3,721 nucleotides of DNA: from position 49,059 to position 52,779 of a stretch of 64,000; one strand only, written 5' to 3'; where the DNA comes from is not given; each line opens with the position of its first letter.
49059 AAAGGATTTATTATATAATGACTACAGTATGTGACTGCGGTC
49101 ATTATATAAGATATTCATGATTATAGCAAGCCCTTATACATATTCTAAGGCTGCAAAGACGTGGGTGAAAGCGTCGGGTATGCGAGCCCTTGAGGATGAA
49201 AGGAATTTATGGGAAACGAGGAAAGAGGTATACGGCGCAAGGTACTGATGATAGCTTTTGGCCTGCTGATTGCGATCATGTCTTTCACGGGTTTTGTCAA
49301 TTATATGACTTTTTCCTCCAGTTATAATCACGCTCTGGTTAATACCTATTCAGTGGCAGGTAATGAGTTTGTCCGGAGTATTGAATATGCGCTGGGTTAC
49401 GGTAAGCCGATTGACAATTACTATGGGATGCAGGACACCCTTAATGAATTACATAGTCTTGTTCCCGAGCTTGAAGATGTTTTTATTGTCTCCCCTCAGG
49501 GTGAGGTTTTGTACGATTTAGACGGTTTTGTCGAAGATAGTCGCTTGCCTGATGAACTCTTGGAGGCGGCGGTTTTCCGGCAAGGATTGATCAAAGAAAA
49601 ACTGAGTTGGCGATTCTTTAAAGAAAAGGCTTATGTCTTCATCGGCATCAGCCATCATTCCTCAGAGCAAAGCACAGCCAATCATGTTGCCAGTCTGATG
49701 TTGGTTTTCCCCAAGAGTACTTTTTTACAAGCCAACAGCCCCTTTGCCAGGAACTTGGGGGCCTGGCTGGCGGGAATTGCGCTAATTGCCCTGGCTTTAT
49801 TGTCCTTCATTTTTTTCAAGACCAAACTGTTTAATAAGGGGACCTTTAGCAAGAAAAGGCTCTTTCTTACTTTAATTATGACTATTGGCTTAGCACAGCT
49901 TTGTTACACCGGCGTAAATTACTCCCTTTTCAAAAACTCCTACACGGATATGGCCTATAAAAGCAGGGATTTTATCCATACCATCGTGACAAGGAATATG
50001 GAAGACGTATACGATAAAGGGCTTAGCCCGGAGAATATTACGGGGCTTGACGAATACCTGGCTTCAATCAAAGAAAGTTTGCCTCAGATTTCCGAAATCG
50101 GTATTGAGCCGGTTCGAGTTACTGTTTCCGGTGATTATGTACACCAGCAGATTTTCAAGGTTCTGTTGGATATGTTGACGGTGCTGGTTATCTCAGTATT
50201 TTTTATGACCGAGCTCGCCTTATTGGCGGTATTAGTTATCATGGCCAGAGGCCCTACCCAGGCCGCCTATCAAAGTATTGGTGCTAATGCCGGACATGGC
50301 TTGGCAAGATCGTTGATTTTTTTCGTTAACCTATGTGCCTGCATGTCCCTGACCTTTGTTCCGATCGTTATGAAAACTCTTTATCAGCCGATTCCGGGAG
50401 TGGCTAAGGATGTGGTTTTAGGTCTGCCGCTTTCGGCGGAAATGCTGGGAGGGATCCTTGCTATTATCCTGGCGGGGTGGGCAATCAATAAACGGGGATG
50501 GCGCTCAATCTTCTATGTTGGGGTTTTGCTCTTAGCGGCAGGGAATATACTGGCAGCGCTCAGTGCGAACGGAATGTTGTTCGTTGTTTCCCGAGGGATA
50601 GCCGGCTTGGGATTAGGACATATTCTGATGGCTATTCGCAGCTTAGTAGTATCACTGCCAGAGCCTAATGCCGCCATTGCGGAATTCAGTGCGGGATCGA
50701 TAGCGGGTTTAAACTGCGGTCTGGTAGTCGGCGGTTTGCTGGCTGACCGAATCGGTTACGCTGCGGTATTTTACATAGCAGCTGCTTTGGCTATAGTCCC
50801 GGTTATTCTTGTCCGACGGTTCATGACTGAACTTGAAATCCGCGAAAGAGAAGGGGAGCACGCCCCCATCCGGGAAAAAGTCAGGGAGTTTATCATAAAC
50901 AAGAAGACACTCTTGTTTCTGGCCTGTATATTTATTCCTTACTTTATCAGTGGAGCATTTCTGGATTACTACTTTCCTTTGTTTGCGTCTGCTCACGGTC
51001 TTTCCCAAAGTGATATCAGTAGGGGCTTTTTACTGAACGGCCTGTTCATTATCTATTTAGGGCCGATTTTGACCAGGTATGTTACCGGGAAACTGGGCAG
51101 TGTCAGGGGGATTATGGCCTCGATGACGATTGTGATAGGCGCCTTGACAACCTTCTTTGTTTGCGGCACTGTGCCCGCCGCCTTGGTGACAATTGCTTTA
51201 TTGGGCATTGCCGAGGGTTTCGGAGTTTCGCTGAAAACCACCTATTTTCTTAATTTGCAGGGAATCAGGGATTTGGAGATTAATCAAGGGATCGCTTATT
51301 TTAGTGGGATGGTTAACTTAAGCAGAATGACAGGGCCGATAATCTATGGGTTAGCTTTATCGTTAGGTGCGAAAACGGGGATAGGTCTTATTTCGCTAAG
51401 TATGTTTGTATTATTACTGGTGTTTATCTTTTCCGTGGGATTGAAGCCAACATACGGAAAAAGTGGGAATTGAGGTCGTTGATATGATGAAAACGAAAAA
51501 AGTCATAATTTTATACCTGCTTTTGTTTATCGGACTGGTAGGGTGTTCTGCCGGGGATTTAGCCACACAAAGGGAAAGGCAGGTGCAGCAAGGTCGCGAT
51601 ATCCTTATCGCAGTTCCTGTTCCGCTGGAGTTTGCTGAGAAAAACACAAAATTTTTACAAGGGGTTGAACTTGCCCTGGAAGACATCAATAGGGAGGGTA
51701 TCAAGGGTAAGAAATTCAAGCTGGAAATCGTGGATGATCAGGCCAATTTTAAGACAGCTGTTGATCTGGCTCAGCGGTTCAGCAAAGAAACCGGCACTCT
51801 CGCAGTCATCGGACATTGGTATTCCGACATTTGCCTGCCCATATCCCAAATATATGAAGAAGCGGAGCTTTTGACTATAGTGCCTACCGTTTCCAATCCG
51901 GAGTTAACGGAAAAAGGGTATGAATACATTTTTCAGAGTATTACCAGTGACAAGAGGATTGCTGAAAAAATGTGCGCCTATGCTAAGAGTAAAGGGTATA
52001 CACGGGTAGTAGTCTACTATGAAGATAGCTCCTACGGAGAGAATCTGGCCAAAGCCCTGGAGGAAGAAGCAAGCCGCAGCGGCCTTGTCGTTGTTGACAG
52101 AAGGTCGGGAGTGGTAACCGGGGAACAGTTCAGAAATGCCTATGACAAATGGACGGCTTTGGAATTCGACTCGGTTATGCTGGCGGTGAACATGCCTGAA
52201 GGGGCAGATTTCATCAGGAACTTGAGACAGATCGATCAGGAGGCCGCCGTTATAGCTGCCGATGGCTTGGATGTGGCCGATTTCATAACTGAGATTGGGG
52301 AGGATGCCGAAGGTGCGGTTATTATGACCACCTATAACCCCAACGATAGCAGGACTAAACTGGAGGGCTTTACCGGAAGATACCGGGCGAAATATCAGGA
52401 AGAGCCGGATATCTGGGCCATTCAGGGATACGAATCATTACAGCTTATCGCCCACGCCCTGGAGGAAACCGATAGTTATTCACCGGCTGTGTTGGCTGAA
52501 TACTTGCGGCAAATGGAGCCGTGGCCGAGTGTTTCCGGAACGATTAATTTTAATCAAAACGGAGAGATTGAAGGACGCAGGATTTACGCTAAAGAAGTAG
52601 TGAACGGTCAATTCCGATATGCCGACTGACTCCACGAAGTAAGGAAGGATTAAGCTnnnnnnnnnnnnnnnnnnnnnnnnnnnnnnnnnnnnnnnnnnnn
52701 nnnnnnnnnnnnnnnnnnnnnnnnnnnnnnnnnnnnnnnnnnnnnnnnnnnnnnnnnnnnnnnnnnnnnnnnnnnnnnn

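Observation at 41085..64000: Composite RiPP super-locus: one double-glycine exporter set serving at least seven different leader-bearing substrates and three radical SAM maturases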

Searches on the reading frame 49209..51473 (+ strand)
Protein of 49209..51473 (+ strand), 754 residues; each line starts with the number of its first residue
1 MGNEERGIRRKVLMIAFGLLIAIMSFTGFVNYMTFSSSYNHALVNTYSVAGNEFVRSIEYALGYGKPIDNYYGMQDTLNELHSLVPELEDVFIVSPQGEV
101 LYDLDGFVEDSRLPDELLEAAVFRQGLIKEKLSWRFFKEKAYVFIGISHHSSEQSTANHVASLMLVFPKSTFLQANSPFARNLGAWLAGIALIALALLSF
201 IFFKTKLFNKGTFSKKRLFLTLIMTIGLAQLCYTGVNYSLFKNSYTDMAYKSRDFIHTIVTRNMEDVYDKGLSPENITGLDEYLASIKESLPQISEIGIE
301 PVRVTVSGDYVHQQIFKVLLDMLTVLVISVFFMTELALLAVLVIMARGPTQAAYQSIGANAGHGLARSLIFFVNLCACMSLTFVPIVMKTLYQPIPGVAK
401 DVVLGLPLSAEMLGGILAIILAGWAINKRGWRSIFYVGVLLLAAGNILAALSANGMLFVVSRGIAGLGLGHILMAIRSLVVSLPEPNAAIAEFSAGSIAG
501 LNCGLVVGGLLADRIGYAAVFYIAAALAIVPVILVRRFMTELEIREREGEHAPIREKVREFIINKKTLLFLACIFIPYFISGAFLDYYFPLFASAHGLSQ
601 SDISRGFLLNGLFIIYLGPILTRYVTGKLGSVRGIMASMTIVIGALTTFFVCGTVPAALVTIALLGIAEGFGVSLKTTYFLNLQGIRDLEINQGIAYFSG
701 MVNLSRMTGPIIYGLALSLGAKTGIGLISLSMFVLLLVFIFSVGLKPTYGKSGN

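Call 5: search_protein_families(library=ncbifam, proteins=[window:49209-51473:+], max_evalue=0.001)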
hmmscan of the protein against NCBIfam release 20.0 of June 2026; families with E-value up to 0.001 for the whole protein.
window:49209-51473:+ (754 aa): 6 families
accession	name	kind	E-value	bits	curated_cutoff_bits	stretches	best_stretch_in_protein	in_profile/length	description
TIGR00895.1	2A0115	subfamily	3.4e-08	32.8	418.55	1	401-541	51-194/398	aromatic acid/H+ symport family MFS transporter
TIGR00880.1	2_A_01_02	superfamily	4.7e-07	30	131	1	437-541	33-140/141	multidrug resistance protein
TIGR00711.1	efflux_EmrB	subfamily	2.4e-06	26.6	230.2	1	412-541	47-179/485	DHA2 family efflux MFS transporter permease subunit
NF007372.0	PRK09874.1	equivalog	4e-05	22.9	571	1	381-546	34-200/408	multidrug efflux MFS transporter MdtG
NF008586.0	PRK11551.1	equivalog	5e-05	22.5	410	1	401-736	49-386/406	3-(3-hydroxy-phenyl)propionate transporter MhpT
NF002962.0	PRK03633.1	equivalog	0.0004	19.6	361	1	403-661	42-294/382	MFS transporter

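Call 6: search_protein_families(library=pfam, proteins=[window:49209-51473:+], max_evalue=0.01)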
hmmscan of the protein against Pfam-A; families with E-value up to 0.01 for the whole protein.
window:49209-51473:+ (754 aa): 1 family
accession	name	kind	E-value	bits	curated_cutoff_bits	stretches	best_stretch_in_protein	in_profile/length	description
PF07690.21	MFS_1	-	3.2e-24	85.9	33.4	1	370-677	1-316/347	Major Facilitator Superfamily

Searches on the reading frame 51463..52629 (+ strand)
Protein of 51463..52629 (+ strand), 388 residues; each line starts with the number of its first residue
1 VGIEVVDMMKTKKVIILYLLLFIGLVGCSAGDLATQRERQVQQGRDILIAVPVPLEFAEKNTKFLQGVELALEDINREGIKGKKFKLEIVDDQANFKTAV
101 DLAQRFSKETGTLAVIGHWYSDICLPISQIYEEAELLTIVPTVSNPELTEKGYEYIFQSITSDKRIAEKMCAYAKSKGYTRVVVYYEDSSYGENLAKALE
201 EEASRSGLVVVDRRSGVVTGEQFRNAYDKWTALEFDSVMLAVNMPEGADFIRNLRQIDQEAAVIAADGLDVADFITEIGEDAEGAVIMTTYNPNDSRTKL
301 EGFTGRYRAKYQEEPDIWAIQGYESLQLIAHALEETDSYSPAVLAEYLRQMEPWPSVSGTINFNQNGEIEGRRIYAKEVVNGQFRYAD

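Call 5: search_protein_families(library=ncbifam, proteins=[window:51463-52629:+], max_evalue=0.001)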
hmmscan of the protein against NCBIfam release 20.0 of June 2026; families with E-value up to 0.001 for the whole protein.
window:51463-52629:+ (388 aa): 2 families
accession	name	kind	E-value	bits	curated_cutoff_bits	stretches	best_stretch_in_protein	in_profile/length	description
NF011933.0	PRK15404.1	subfamily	2e-34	119.3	477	1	47-371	27-352/370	high-affinity branched-chain amino acid ABC transporter substrate-binding protein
TIGR03407.1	urea_ABC_UrtA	exception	3.5e-05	22.9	492.75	1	62-385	18-346/361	urea ABC transporter substrate-binding protein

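Call 6: search_protein_families(library=pfam, proteins=[window:51463-52629:+], max_evalue=0.01)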
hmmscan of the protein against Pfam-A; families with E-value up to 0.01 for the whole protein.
window:51463-52629:+ (388 aa): 3 families
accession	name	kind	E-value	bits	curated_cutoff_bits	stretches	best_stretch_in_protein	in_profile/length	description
PF13458.12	Peripla_BP_6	-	4.8e-43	148.6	31.7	1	61-368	18-327/343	Periplasmic binding protein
PF01094.35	ANF_receptor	-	7.5e-25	88.2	25.4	1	67-370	5-341/353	Receptor family ligand binding region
PF13433.12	Peripla_BP_5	-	4.1e-11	43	27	1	59-370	15-328/363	Periplasmic binding protein domain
